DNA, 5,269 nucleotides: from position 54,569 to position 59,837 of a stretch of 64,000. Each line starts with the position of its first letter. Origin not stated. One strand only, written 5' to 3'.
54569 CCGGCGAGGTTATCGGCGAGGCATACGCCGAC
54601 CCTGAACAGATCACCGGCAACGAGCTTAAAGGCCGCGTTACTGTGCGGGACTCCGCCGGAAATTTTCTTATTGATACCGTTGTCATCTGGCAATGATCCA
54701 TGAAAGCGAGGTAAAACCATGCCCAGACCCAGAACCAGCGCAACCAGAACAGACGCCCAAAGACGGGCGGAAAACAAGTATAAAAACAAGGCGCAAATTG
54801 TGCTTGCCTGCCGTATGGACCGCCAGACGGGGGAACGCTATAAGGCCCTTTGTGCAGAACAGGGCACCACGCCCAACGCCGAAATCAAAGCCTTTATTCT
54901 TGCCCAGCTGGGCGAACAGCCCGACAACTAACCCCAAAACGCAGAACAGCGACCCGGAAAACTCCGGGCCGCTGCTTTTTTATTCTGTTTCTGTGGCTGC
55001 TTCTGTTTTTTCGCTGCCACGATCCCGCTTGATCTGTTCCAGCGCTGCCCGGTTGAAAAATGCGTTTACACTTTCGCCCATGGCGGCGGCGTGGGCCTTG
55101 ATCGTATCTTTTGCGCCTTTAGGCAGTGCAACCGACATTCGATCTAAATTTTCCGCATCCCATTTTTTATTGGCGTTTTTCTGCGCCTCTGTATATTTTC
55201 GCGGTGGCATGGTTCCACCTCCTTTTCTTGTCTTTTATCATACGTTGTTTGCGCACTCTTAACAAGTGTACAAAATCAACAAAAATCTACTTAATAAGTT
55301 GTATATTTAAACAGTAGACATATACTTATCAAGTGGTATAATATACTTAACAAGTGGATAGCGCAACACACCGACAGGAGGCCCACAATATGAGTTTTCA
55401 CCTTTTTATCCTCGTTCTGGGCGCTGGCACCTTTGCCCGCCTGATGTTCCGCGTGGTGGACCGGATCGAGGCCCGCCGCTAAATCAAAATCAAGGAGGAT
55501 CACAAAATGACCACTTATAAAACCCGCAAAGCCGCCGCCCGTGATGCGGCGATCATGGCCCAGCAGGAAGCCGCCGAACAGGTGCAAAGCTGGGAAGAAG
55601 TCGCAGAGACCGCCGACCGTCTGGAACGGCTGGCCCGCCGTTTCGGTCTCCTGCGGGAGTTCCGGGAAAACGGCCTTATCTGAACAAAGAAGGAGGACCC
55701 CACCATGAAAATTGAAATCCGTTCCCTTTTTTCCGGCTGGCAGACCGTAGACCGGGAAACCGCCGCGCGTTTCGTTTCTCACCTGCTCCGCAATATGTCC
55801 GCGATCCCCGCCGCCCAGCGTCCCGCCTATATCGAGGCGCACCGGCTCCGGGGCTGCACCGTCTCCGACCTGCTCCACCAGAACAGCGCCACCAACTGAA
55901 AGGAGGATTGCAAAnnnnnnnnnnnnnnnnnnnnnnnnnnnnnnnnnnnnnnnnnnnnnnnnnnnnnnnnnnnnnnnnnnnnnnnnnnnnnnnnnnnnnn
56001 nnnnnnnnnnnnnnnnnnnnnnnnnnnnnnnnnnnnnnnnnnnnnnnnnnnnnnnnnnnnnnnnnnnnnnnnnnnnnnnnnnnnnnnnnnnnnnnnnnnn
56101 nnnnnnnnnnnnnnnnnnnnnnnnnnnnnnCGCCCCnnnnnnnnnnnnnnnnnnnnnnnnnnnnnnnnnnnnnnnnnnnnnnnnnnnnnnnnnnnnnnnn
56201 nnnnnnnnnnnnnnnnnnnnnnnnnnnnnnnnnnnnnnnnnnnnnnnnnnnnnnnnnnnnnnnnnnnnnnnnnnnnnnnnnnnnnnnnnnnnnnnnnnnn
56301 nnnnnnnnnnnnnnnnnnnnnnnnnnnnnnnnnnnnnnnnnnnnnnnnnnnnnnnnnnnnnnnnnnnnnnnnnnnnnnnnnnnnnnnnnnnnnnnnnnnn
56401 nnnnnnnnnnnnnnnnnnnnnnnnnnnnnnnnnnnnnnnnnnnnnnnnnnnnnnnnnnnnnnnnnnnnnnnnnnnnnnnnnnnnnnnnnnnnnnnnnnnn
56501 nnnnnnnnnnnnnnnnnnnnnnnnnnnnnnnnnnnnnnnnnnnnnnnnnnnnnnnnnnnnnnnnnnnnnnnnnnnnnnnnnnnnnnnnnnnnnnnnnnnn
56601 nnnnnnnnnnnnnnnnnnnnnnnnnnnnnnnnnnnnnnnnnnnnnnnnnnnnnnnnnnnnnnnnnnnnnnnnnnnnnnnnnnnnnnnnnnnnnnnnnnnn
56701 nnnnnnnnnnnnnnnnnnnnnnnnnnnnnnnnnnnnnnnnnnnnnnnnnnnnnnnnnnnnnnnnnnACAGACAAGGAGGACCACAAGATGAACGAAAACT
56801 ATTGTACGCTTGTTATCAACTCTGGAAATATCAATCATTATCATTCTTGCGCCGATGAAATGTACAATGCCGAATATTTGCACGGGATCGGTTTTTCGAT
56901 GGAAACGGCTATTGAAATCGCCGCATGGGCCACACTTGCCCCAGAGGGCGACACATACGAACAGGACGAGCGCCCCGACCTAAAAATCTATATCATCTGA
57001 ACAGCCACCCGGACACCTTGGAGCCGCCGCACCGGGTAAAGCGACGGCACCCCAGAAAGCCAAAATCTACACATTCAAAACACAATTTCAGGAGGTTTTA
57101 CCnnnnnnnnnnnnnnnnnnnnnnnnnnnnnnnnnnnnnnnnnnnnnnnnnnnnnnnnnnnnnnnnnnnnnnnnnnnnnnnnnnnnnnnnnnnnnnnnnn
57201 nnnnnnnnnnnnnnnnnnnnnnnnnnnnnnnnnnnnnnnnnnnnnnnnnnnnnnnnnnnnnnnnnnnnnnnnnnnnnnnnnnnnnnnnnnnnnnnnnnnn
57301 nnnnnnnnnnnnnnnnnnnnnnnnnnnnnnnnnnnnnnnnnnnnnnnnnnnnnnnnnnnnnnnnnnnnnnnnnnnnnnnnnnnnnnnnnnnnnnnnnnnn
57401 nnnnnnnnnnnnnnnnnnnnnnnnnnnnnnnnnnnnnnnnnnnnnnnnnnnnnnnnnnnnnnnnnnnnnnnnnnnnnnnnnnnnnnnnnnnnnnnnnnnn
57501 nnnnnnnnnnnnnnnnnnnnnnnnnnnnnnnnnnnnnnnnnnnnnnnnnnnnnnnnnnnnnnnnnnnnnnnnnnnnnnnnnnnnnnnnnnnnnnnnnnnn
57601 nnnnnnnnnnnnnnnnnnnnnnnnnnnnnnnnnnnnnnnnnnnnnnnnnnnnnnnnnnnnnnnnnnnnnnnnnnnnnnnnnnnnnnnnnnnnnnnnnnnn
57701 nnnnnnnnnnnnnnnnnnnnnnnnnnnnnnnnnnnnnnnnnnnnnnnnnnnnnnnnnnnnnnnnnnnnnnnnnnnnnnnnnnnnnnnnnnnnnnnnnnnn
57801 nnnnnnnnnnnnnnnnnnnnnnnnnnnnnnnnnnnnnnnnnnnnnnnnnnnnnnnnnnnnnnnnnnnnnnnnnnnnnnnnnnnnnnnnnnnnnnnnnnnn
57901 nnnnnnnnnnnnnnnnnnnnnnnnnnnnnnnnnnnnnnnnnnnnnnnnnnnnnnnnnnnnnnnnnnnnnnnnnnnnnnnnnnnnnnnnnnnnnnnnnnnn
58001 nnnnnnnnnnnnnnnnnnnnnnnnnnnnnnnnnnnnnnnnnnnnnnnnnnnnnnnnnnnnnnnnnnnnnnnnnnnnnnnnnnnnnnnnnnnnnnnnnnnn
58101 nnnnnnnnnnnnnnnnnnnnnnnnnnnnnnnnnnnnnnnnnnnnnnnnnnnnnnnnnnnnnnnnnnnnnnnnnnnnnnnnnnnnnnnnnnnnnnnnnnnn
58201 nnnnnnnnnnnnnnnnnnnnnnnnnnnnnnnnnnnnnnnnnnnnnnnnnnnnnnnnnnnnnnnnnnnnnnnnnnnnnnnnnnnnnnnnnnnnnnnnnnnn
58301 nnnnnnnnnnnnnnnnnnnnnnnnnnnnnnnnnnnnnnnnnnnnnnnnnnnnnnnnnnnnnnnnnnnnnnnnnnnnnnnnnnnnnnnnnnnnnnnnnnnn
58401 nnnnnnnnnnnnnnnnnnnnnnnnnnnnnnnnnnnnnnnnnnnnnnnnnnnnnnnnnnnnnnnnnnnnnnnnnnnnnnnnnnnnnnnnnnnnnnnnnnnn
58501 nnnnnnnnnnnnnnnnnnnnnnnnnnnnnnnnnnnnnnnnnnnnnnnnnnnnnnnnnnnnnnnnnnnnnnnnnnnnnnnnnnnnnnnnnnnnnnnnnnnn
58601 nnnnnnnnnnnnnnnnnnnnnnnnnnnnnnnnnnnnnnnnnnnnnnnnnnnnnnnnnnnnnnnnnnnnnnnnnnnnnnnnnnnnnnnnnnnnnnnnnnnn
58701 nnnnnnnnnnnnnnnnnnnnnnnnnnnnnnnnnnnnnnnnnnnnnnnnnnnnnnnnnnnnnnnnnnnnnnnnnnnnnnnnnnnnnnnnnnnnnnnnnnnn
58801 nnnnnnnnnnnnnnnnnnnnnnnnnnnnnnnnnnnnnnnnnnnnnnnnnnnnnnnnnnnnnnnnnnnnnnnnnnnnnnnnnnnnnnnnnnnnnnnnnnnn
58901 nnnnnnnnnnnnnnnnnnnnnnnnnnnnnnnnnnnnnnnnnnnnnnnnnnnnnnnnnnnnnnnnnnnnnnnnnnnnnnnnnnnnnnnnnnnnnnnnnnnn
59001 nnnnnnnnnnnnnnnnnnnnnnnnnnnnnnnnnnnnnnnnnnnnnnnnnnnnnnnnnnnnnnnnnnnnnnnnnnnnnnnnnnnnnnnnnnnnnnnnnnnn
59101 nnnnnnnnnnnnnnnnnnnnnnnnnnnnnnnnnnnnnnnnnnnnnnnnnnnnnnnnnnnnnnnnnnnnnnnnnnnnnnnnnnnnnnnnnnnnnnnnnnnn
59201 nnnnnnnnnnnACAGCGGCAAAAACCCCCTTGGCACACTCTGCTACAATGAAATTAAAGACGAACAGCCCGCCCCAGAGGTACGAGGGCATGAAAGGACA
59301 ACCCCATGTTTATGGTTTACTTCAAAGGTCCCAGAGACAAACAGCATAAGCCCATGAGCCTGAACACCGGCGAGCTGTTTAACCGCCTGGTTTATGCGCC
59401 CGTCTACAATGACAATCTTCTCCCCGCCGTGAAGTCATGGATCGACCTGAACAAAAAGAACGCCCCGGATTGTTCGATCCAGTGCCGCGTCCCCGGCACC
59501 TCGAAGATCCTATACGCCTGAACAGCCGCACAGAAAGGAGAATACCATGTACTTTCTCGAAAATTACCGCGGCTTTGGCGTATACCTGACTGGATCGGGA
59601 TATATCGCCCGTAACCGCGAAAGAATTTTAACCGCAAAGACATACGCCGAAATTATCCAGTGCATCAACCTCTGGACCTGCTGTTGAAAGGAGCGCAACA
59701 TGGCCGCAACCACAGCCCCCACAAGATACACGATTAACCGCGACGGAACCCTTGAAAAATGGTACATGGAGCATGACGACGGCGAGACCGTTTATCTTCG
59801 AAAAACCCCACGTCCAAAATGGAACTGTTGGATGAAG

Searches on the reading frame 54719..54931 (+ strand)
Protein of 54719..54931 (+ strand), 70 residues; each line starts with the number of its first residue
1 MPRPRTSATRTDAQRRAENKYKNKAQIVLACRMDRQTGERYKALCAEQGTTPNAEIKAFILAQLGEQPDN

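Call 10: search_protein_families(library=pfam, max_evalue=0.01, proteins=[window:54719-54931:+])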
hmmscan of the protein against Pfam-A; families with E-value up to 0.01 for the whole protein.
window:54719-54931:+ (70 aa): 1 family
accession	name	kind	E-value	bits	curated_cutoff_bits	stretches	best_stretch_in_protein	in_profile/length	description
PF23807.1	RHH_10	-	0.00051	20.7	27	1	10-56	7-53/84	Ribbon-helix-helix protein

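Call 11: search_protein_families(library=phrogs, max_evalue=0.001, proteins=[window:54719-54931:+])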
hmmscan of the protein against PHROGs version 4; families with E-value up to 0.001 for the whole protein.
window:54719-54931:+ (70 aa): 1 family
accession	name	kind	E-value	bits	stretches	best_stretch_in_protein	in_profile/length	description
phrog_1016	-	unknown function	0.00025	22.6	1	8-59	12-63/90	-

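Call 52: search_protein_families(library=ncbifam, max_evalue=0.01, proteins=[window:54719-54931:+])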
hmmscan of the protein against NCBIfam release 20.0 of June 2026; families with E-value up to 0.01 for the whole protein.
window:54719-54931:+ (70 aa): 0 families

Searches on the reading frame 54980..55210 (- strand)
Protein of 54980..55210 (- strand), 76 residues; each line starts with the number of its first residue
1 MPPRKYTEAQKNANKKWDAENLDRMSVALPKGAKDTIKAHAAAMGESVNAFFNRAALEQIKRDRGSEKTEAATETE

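Call 10: search_protein_families(library=pfam, max_evalue=0.01, proteins=[window:54980-55210:-])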
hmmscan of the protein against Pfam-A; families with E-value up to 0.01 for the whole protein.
window:54980-55210:- (76 aa): 0 families

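Call 11: search_protein_families(library=phrogs, max_evalue=0.001, proteins=[window:54980-55210:-])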
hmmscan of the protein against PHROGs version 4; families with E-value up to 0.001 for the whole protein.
window:54980-55210:- (76 aa): 1 family
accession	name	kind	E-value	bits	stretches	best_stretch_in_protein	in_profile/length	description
phrog_13890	-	unknown function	2.5e-16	60.4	1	8-75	3-70/73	-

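Call 52: search_protein_families(library=ncbifam, max_evalue=0.01, proteins=[window:54980-55210:-])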
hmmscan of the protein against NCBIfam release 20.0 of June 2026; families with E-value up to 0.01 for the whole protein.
window:54980-55210:- (76 aa): 1 family
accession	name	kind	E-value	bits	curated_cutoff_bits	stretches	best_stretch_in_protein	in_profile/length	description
NF041264.1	MobA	equivalog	0.009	16.5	80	0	29-64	11-46/91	plasmid mobilization protein MobA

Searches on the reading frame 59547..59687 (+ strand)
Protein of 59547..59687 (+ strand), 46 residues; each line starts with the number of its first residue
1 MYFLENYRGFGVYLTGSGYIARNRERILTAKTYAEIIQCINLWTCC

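Call 45: search_protein_families(library=pfam, max_evalue=0.05, proteins=[window:59547-59687:+])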
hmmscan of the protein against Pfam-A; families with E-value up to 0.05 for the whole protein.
window:59547-59687:+ (46 aa): 1 family
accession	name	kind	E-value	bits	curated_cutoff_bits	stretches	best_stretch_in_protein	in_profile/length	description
PF04334.17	DUF478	-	0.046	14.2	25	0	8-39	25-56/68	Protein of unknown function (DUF478)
